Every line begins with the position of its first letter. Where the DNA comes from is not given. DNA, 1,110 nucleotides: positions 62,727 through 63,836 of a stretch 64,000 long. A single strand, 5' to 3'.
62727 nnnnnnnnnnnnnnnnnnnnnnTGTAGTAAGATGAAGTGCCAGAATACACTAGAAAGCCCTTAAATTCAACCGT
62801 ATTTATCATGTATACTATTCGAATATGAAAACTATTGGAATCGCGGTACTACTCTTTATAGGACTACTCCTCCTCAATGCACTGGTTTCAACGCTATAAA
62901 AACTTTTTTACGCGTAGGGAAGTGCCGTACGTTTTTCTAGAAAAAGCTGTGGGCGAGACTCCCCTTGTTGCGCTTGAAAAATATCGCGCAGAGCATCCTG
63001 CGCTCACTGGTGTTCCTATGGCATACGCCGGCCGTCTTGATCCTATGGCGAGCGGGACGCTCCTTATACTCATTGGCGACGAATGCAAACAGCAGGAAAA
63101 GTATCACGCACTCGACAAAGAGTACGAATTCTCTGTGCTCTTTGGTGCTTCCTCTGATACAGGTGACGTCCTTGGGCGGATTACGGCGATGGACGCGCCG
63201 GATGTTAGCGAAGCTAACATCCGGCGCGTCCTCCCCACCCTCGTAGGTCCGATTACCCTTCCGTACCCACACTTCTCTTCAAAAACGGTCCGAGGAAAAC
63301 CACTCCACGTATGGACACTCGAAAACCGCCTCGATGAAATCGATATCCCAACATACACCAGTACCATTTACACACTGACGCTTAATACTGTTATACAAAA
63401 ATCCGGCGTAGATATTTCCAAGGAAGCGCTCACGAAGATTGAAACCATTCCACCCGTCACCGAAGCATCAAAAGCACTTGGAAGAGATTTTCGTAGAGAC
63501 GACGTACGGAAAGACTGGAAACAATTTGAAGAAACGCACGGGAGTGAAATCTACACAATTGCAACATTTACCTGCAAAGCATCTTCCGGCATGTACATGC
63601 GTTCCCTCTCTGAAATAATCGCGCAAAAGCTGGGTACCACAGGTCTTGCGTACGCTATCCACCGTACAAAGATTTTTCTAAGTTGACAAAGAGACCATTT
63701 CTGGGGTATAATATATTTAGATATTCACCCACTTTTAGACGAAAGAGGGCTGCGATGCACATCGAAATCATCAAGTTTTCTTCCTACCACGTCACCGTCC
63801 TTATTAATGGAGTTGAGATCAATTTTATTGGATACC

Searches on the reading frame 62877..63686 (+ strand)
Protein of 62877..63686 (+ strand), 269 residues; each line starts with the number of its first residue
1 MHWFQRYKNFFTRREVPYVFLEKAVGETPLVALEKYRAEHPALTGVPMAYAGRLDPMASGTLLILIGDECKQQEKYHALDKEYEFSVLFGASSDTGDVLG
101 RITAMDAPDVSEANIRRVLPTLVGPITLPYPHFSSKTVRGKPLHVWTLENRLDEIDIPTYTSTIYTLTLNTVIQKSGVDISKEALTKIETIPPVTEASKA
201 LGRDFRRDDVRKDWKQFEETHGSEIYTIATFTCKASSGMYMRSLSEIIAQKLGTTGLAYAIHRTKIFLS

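Call 58: find_encoding_contigs(protein=window:62877-63686:+, flank=10000, max_places=2)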
Protein window:62877-63686:+ (269 aa): 9 contigs read that carry it; 2 places shown.
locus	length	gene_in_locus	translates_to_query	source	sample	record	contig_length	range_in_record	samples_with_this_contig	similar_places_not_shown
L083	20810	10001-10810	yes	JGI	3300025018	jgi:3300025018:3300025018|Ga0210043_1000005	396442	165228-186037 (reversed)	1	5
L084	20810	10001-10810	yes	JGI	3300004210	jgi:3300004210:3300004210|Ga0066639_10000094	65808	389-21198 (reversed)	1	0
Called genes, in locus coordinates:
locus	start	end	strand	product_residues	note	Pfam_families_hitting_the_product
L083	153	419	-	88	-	-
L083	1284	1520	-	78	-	PF18910:DUF5665 (weak)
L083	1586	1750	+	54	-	-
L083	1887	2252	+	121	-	PF14325:DUF4383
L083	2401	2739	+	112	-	-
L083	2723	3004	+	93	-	-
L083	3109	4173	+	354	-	-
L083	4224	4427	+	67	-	-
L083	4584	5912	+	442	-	PF00270:DEAD, PF04851:ResIII, PF00271:Helicase_C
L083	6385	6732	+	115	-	-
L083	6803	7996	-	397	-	PF00704:Glyco_hydro_18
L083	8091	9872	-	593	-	PF00009:GTP_EFTU, PF01926:MMR_HSR1 (weak), PF22042:EF-G_D2, PF03144:GTP_EFTU_D2, PF00679:EFG_C, PF21018:BipA_C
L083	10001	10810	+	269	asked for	PF01509:TruB_N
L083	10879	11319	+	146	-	-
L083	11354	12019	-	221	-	PF01509:TruB_N, PF16198:TruB_C_2 (weak)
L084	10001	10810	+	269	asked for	PF01509:TruB_N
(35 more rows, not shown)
